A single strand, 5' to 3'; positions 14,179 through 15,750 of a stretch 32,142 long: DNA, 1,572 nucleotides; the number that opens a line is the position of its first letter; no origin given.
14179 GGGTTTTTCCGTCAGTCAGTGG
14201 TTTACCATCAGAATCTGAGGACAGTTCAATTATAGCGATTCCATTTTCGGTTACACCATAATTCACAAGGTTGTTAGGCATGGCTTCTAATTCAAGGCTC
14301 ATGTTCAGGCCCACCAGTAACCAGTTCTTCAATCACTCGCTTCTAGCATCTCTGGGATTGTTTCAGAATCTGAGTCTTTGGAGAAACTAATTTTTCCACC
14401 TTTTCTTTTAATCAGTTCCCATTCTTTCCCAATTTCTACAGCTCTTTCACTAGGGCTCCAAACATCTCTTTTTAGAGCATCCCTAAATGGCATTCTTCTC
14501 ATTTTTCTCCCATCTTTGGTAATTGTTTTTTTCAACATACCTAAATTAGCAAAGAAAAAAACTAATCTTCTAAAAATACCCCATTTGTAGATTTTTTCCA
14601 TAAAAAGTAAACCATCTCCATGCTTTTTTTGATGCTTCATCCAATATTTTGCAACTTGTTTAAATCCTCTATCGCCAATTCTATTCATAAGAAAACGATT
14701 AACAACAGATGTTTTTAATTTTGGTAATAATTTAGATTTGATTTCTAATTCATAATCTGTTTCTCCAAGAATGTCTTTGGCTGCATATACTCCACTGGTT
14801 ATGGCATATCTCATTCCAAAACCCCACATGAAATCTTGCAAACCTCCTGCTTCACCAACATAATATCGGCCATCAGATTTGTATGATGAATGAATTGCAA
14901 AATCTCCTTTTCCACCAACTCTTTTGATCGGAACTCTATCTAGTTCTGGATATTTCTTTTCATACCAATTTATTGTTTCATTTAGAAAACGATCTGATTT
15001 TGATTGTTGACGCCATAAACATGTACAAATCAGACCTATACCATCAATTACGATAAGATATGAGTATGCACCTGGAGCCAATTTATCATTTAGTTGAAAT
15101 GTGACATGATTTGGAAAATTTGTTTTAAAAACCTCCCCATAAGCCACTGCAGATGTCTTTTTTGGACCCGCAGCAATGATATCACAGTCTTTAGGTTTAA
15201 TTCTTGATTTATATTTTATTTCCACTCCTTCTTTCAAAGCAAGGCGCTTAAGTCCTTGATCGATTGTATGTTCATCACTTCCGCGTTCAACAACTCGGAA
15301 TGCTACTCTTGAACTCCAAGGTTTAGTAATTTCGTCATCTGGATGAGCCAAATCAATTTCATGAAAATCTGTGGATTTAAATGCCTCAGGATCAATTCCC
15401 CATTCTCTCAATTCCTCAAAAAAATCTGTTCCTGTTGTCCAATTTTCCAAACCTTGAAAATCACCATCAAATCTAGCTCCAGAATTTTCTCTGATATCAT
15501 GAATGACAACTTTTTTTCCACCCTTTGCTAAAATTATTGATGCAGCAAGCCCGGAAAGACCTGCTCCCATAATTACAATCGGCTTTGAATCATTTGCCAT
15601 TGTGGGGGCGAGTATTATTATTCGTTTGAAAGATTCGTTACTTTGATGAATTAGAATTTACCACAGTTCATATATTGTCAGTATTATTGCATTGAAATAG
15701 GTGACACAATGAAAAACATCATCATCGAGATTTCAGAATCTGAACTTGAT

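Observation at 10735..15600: Re-wired Box-like CoA-thioester epoxidase cluster: short BoxB-like diiron protein, half-length BoxC-like crotonase, non-BoxA flavoprotein, orphan, 3-hydroxyacyl-CoA dehydrogenase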

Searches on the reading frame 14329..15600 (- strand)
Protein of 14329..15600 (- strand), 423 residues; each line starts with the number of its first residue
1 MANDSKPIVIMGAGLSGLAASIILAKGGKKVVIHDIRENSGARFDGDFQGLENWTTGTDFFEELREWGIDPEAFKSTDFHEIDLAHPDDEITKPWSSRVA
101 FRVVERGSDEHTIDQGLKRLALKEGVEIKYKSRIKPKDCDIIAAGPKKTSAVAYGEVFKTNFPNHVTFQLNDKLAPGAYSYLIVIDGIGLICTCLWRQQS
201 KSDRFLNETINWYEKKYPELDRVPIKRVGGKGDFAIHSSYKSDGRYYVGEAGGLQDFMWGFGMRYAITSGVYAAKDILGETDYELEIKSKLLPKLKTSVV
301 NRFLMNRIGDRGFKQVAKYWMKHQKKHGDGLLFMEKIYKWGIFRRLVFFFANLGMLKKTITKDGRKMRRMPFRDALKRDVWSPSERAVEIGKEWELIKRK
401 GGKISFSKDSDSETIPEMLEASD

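Call 3: search_protein_families(library=pfam, proteins=[window:14329-15600:-], max_evalue=0.01)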
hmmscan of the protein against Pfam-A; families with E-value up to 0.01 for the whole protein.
window:14329-15600:- (423 aa): 4 families
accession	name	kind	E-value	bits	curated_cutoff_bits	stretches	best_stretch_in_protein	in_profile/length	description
PF03486.20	HI0933_like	-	0.00023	21.1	50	1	8-134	3-132/244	HI0933-like protein Rossmann domain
PF13450.12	NAD_binding_8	-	0.0028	18.3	21.9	1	10-43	1-34/68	NAD(P)-binding Rossmann-like domain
PF00890.30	FAD_binding_2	-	0.0029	17.3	20.4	1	8-35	2-29/414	FAD binding domain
PF00070.33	Pyr_redox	-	0.0099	16.8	22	0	8-48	2-42/82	Pyridine nucleotide-disulphide oxidoreductase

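Call 4: search_protein_families(library=ncbifam, proteins=[window:14329-15600:-], max_evalue=0.01)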
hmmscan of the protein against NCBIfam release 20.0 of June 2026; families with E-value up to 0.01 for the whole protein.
window:14329-15600:- (423 aa): 17 families
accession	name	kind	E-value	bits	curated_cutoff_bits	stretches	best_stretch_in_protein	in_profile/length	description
TIGR02032.1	GG-red-SF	subfamily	2e-06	27.8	158.8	0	165-276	184-296/297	geranylgeranyl reductase family protein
NF045637.1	carotdesatCrtDProt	equivalog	0.00021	20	580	1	8-43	1-36/485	1-hydroxycarotenoid 3,4-desaturase CrtD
TIGR03467.1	HpnE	equivalog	0.00059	19.3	283.05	1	8-43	1-36/430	hydroxysqualene dehydroxylase HpnE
TIGR02734.1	crtI_fam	subfamily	0.0022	16.7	238.1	1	8-43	1-36/504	phytoene desaturase family protein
TIGR00275.1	TIGR00275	subfamily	0.0024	16.8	183.8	1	8-46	1-39/401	aminoacetone oxidase family FAD-binding enzyme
NF041080.1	DGGGPL_reductase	equivalog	0.0027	16.7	580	0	8-132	4-116/447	digeranylgeranylglycerophospholipid reductase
NF009410.0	PRK12771.1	subfamily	0.0031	16.2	516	1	5-41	138-174/566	NAD(P)-binding protein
NF009472.0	PRK12834.1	equivalog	0.0035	15.9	476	1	6-37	5-36/550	FAD-binding dehydrogenase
NF041087.1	bile_acid_BaiCD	equivalog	0.0041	15.3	825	1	2-44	377-419/642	bile acid Fe-S flavoenzyme BaiCD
NF005560.0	PRK07233.1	equivalog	0.0045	15.9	252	1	7-41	2-36/435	hypothetical protein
NF058655.1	CrtID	equivalog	0.0047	15.8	640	0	8-43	1-36/478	bifunctional phytoene desaturase/3,4-desaturase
TIGR00292.1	TIGR00292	equivalog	0.0052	16.1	148.3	1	8-37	24-53/254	sulfide-dependent adenosine diphosphate thiazole synthase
NF005691.0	PRK07494.1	equivalog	0.0065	15.1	459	1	3-35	6-38/404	UbiH/UbiF family hydroxylase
TIGR03315.1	Se_ygfK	equivalog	0.0065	13.9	835.3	1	4-41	536-573/1012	putative selenate reductase subunit YgfK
NF003739.0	PRK05335.1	equivalog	0.0074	15.1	262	0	5-40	3-38/441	methylenetetrahydrofolate--tRNA-(uracil(54)-C(5))-methyltransferase (FADH(2)-oxidizing) TrmFO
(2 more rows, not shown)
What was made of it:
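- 14329..15600 (-): Basic (pI 9.2) FAD protein of the PHBH/geranylgeranyl-reductase fold (423 aa). MGII-specific neighbour, always adjacent to ECH1. Role unresolved: electron donor, or an enzyme acting on a C=C bond. Weak GG-red-SF hit (27.8 bits, call 4).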

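Call 14: search_solved_structures(query=window:14329-15600:-, max_evalue=1)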
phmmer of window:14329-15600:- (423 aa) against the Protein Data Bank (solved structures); distinct sequences matched with E-value up to 1: 32.
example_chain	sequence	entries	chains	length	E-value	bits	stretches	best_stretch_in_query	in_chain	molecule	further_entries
3kve_A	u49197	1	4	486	0.00085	21.4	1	4-55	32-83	L-amino acid oxidase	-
5ts5_A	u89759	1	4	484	0.0019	20.2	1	4-54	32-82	Amine oxidase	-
4e0v_A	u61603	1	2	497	0.0068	18.4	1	4-54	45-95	L-amino-acid oxidase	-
1reo_A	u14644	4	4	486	0.012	17.5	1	4-54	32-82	AHPLAAO | L-amino acid oxidase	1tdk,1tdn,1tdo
5z2g_A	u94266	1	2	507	0.013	17.4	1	4-54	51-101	L-amino acid oxidase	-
1f8r_A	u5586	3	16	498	0.047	15.6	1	4-44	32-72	L-AMINO ACID OXIDASE | L-amino-acid oxidase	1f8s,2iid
7eme_A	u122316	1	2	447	0.071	15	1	4-44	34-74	NAD(P)/FAD-dependent oxidoreductase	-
8aq8_AAA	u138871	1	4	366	0.082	14.8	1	8-119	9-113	Monooxygenase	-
5nii_A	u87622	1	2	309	0.083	14.8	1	4-68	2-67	Thioredoxin reductase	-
7koe_C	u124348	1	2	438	0.084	14.8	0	8-42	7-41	Electron transfer flavoprotein-quinone oxidoreductase FixC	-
3oz2_A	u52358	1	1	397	0.11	14.3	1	149-306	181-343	Digeranylgeranylglycerophospholipid reductase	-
2yg6_A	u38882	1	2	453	0.13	14.1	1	6-44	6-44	PUTRESCINE OXIDASE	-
7rt0_A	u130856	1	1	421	0.16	13.9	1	8-44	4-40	4-methylaminobutanoate oxidase (methylamine-forming)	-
3l4b_A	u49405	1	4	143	0.16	13.8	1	4-71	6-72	TrkA K+ Channel protein TM1088A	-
2g1u_A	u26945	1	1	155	0.2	13.5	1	4-71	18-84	hypothetical protein tm1088a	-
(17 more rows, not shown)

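Call 33: find_homologous_proteins(query=window:14329-15600:-)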
Query window:14329-15600:- (423 aa): 1114 proteins with E <= 0.001 among 6635 candidates; the best 120 are listed.
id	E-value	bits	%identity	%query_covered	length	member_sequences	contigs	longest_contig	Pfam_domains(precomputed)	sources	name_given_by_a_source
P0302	8.3e-277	936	95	100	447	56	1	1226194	-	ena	-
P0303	1.3e-258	876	87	99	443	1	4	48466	PF03486.21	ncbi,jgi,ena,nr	ncbi:MAG: hypothetical protein CMB64_01905 [Euryarchaeota archaeon]|nr:hypothetical protein [Euryarc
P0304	5.5e-258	874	87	100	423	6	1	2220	-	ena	-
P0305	5.6e-258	874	87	99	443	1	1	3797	PF03486.21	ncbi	-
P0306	1.1e-255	866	86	100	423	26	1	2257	-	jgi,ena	-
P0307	1.1e-254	863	86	100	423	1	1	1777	-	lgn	-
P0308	5.4e-252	854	85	99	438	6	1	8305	-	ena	-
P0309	4.3e-251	851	85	100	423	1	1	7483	PF03486.21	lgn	-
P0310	9.2e-250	847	85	99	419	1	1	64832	-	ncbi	-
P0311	1.9e-244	829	83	100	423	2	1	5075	PF03486.21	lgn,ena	-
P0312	6.1e-209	712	74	94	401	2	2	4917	-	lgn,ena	-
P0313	6.2e-200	683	71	98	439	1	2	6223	-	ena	-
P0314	6.7e-200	682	71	98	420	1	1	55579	-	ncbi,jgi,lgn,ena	-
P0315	1.5e-199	681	71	98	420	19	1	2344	-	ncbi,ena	-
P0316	3.8e-198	677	68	99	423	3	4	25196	PF13450.13,PF03486.21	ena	-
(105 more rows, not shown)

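Call 48: predict_structure(alignment_id=A4)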
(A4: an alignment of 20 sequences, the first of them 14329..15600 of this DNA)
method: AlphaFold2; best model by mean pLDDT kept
length: 423 residues; sequences in the alignment: 20
mean_pLDDT: 83.7   pTM: 0.85
mean pLDDT of the five models: 83.7, 82.9, 81.7, 80.1, 79.1
residues with pLDDT >= 90: 181; 70-90: 188; 50-70: 33; < 50: 21
segments of 3 or more residues with pLDDT < 50: 1-4, 407-423
pLDDT, mean of each block of 10 residues (from residue 1): 71 87 97 85 75 78 95 93 89 90 87 92 94 89 73 86 92 74 92 78 87 95 87 82 90 59 88 97 94 86 78 85 90 83 91 88 86 74 91 91 59 32 33
secondary structure, 60 per line:
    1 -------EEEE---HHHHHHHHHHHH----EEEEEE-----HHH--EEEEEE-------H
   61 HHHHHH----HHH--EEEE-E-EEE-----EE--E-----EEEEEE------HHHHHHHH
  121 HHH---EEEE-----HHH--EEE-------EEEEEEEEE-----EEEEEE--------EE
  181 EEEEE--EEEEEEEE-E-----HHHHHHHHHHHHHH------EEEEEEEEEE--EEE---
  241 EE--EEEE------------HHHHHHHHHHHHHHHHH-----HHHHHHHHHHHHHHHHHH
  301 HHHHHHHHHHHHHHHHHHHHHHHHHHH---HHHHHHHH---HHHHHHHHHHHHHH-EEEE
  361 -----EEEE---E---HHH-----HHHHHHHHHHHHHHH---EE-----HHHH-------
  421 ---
elements in order: E8-11 H15-26 E31-36 E47-52 H60-66 E76-79 E83-85 E101-106 H113-123 E127-130 E141-143 E151-159 E165-170 E179-185 E188-195 H203-216 E223-232 E235-237 E245-248 H261-277 H283-327 H331-338 H342-355 E357-360 E366-369 H385-399 H410-413
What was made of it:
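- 14329..15600 (-): AF2 pLDDT 83.7 (call 48).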

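Call 59: fold_search(model_id=the predicted structure, library=pdb)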
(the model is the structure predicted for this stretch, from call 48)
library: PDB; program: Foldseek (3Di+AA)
matches with E <= 10: 1688; with E <= 0.001: 571
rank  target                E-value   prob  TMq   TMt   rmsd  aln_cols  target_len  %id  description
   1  4opt                  3.9e-13  1.00  0.54  0.51   6.8       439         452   15  Constructing tailored isoprenoid products by structure-guided modification of geranylgeranyl reductase (released 2014-07-09)
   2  4opu                  4.9e-13  1.00  0.56  0.53   6.7       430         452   15  Constructing tailored isoprenoid products by structure-guided modification of geranylgeranyl reductase (released 2014-07-09)
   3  7koe_C                6.4e-13  1.00  0.48  0.47   9.2       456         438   16  Electron bifurcating flavoprotein Fix/EtfABCX (released 2021-01-20)
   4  3atq                  8.5e-13  1.00  0.54  0.51   6.5       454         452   14  Geranylgeranyl Reductase (GGR) from Sulfolobus acidocaldarius (released 2011-05-04)
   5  6c6n_A                9.0e-13  1.00  0.54  0.51   6.6       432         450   16  Human squalene epoxidase (SQLE, squalene monooxygenase) structure with FAD and Cmpd-4" (released 2019-01-16)
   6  6c6r_A                9.0e-13  1.00  0.53  0.50   6.9       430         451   16  Human Squalene Epoxidase (SQLE, Squalene Monooxygenase) structure with FAD (released 2019-01-16)
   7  4opl                  1.3e-12  1.00  0.53  0.50   7.0       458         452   14  Constructing tailored isoprenoid products by structure-guided modification of geranylgeranyl reductase. (released 2014-07-09)
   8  8gsm_J                1.6e-12  1.00  0.56  0.54   6.8       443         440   15  Crystal Structure of VibMO1 (released 2023-09-13)
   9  6c6p_A                1.6e-12  1.00  0.52  0.49   7.0       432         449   15  Human squalene epoxidase (SQLE, squalene monooxygenase) structure with FAD and NB-598 (released 2019-01-16)
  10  5bul                  1.8e-12  1.00  0.52  0.56   6.1       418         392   13  Structure of flavin-dependent brominase Bmp2 triple mutant Y302S F306V A345W (released 2016-03-09)
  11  4opi                  2.4e-12  1.00  0.56  0.53   6.2       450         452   16  Constructing tailored isoprenoid products by structure-guided modification of geranylgeranyl reductase. (released 2014-07-09)
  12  8gsm_G                2.6e-12  1.00  0.57  0.55   8.4       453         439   15  Crystal Structure of VibMO1 (released 2023-09-13)
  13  3nix_A                3.6e-12  1.00  0.48  0.50   8.6       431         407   16  Crystal structure of flavoprotein/dehydrogenase from Cytophaga hutchinsonii. Northeast Structural Genomics Consortium  (released 2010-06-30)
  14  3nix_E                4.0e-12  1.00  0.54  0.56   7.2       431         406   15  Crystal structure of flavoprotein/dehydrogenase from Cytophaga hutchinsonii. Northeast Structural Genomics Consortium  (released 2010-06-30)
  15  8gqr_A                4.5e-12  1.00  0.50  0.56   8.5       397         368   15  Crystal structure of VioD with FAD (released 2023-03-29)
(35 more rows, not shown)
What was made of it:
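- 14329..15600 (-): Foldseek top hits are GGR 4opt, FixC 7koe_C and squalene epoxidase, TM about 0.55 (call 59).
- On Geranylgeranyl reductase / PHBH-fold flavoproteins (TIGR02032): The fold matches (Foldseek E about 4e-13, TM about 0.55, call 59).
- The fold matches are substrate-acting enzymes (call 59).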

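Call 87: search_dna_similar(query=window:14329-15600:-, collection=plasmids, mode=protein, max_rows=12, max_evalue=0.001)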
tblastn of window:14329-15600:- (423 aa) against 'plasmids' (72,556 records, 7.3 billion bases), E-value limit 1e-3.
Records with a match: 7; places in all: 8; records where one place covers at least 80% of the query: 3.
Best place of each record, by identity: <60% 7.
By first word of the organism name: Roseibium 3; Sulfitobacter 2; Halomonas 1; Paracoccus 1.
By predicted mobility (MOB-suite, as given by PLSDB): mobilizable 3; non-mobilizable 2; conjugative 2.
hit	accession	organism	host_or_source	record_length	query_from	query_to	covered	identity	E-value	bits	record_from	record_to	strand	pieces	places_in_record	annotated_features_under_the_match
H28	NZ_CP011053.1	Halomonas sp. KO116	Nile Delta Mediterranean Sea surface ...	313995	6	351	82%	34.9%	3e-61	221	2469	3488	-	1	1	NAD(P)/FAD-dependent oxidoreductase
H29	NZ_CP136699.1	Sulfitobacter dubius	Macrocystis pyrifera gametophyte,Whole ...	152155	8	351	81%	31.0%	7e-47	180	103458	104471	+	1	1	NAD(P)-binding protein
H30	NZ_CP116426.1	Sulfitobacter faviae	Hexacorallia,culture,Cold water coral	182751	8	351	81%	30.9%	1e-44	173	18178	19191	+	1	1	NAD(P)-binding protein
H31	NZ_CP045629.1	Roseibium aggregatum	-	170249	3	314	74%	33.9%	4e-47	181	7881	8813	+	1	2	hypothetical protein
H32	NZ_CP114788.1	Roseibium sp. Sym1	Symbiodiniaceae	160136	5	314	73%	34.1%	1e-46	179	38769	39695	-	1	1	NAD(P)/FAD-dependent oxidoreductase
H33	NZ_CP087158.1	Roseibium aggregatum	cell culture,seawater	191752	5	314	73%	34.1%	1e-46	179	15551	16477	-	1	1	NAD(P)/FAD-dependent oxidoreductase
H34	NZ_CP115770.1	Paracoccus sediminicola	cell culture,sediment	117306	12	313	71%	31.8%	1e-39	158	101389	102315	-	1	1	hypothetical protein | proton-conducting transporter membrane subunit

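Call 88: get_annotated_region(hit=H28, flank=7000)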
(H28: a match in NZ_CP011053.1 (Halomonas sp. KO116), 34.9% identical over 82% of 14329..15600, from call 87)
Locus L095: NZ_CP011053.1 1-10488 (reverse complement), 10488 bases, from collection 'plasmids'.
description: Halomonas sp. KO116 plasmid unnamed1, complete sequence
organism: Halomonas sp. KO116 (NCBI taxid 1504981)
taxonomy: Bacteria; Pseudomonadota; Gammaproteobacteria; Oceanospirillales; Halomonadaceae; Halomonas; Halomonas sp. KO116
host: -; source: Nile Delta Mediterranean Sea surface water; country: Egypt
typing (MOB-suite, as given by PLSDB): non-mobilizable; replicon rep_cluster_924
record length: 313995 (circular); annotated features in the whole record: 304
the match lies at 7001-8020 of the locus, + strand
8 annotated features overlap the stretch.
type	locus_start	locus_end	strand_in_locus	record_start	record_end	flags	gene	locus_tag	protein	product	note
CDS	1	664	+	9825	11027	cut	-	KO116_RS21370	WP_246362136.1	acetate/propionate family kinase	GO:0006083 - acetate metabolic process [Evidence IEA]; GO:0006113 - fermentation [Evidence IEA]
CDS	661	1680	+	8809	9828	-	-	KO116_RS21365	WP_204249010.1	bifunctional enoyl-CoA hydratase/phosphate acetyltransferase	-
CDS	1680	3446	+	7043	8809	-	-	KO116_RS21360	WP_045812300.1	alpha/beta fold hydrolase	-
CDS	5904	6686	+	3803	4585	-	-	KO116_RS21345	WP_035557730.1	SDR family oxidoreductase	-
CDS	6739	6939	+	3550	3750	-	-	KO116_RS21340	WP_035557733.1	YHS domain-containing protein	-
CDS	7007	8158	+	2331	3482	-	-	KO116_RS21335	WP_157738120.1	NAD(P)/FAD-dependent oxidoreductase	-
CDS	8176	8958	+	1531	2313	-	fabI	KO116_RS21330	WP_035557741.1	enoyl-ACP reductase FabI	GO:0006633 - fatty acid biosynthetic process [Evidence IEA]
CDS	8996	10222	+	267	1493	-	-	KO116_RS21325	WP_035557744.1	cyclopropane-fatty-acyl-phospholipid synthase family protein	-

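Call 89: get_annotated_region(hit=H29, flank=7000)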
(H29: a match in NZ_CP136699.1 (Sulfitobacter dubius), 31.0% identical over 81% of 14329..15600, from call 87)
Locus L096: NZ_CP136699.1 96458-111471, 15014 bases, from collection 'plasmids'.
description: Sulfitobacter dubius strain CI.11.F.A3 plasmid unnamed4, complete sequence
organism: Sulfitobacter dubius (NCBI taxid 218673)
taxonomy: Bacteria; Pseudomonadota; Alphaproteobacteria; Rhodobacterales; Roseobacteraceae; Sulfitobacter; Sulfitobacter dubius
host: -; source: Macrocystis pyrifera gametophyte,Whole organism,Laboratory; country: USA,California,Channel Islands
typing (MOB-suite, as given by PLSDB): non-mobilizable
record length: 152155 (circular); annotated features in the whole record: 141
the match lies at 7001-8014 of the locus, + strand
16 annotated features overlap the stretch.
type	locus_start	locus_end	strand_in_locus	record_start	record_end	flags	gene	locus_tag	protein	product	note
CDS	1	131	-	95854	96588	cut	-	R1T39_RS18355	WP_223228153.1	sigma-70 family RNA polymerase sigma factor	GO:0006352 - DNA-templated transcription initiation [Evidence IEA]; GO:0006355 - regulation of DNA-templated ...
CDS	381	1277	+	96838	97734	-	-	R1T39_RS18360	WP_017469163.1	DMT family transporter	GO:0055085 - transmembrane transport [Evidence IEA]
CDS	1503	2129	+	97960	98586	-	-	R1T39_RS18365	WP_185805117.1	sigma-70 family RNA polymerase sigma factor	GO:0006352 - DNA-templated transcription initiation [Evidence IEA]; GO:0006355 - regulation of DNA-templated ...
CDS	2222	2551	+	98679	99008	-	-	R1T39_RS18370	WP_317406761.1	hypothetical protein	-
CDS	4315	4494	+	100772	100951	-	-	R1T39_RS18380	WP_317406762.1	hypothetical protein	-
CDS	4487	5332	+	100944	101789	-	fabI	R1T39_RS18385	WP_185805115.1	enoyl-ACP reductase FabI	GO:0006633 - fatty acid biosynthetic process [Evidence IEA]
CDS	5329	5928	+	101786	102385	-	petA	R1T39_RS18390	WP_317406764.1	ubiquinol-cytochrome c reductase iron-sulfur subunit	GO:0009060 - aerobic respiration [Evidence IEA]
CDS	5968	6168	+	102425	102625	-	-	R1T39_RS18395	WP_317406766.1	CBS domain-containing protein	-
CDS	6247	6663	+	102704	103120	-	-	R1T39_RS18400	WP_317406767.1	CBS domain-containing protein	-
CDS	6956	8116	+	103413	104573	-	-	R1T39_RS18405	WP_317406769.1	NAD(P)-binding protein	-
CDS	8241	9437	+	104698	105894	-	-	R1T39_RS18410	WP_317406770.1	phosphatidylserine/phosphatidylglycerophosphate/ cardiolipin synthase family protein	-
CDS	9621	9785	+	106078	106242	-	-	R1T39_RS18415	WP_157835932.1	hypothetical protein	-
CDS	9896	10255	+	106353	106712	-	-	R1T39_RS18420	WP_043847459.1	DUF5676 family membrane protein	-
CDS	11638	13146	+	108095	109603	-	-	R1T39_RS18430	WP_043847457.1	thymidine phosphorylase family protein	-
CDS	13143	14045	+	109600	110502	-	-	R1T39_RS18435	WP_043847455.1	ribose-phosphate diphosphokinase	-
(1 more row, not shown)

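Call 90: get_annotated_region(hit=H32, flank=7000)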
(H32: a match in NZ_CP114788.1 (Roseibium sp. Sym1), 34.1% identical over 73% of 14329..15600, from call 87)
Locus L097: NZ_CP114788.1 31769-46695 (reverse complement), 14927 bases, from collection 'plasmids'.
description: Roseibium sp. Sym1 plasmid unnamed2, complete sequence
organism: Roseibium sp. Sym1 (NCBI taxid 3016006)
taxonomy: Bacteria; Pseudomonadota; Alphaproteobacteria; Hyphomicrobiales; Stappiaceae; Roseibium; Roseibium sp. Sym1
host: -; source: Symbiodiniaceae; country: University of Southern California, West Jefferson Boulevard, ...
typing (MOB-suite, as given by PLSDB): mobilizable; relaxase MOBQ
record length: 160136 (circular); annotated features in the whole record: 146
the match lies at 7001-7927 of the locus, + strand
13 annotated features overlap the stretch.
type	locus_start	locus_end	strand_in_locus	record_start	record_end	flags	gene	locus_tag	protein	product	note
CDS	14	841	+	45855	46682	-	-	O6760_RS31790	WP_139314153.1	hypothetical protein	-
CDS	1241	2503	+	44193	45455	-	-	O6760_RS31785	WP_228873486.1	APC family permease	-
CDS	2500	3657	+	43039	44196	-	nhaA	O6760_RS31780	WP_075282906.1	Na+/H+ antiporter NhaA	GO:1902600 - proton transmembrane transport [Evidence IEA]; GO:0006814 - sodium ion transport [Evidence IEA]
CDS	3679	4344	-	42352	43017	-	-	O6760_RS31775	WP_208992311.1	potassium channel family protein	GO:0034220 - monoatomic ion transmembrane transport [Evidence IEA]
CDS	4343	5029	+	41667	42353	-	-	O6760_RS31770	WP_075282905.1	DUF6629 family protein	-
CDS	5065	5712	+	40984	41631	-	-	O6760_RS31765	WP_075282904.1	sigma-70 family RNA polymerase sigma factor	GO:0006352 - DNA-templated transcription initiation [Evidence IEA]; GO:0006355 - regulation of DNA-templated ...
CDS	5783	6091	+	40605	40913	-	-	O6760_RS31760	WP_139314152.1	hypothetical protein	-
CDS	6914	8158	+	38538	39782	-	-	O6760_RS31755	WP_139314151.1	NAD(P)/FAD-dependent oxidoreductase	-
CDS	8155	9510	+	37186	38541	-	-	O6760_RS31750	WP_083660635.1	cyclopropane-fatty-acyl-phospholipid synthase family protein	-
CDS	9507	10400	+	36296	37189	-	-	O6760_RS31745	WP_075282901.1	DMT family transporter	GO:0055085 - transmembrane transport [Evidence IEA]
CDS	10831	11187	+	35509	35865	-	-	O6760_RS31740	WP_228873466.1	helix-turn-helix transcriptional regulator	-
CDS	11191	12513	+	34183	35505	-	-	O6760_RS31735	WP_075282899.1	type II toxin-antitoxin system HipA family toxin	-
CDS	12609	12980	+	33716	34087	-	-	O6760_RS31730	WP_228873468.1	hypothetical protein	-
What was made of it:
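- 14329..15600 (-): Bacterial homologues lie beside FabI and CFA-synthase genes (calls 87-90).
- Flavoprotein homologues sit in lipid-modification loci (calls 88-90).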
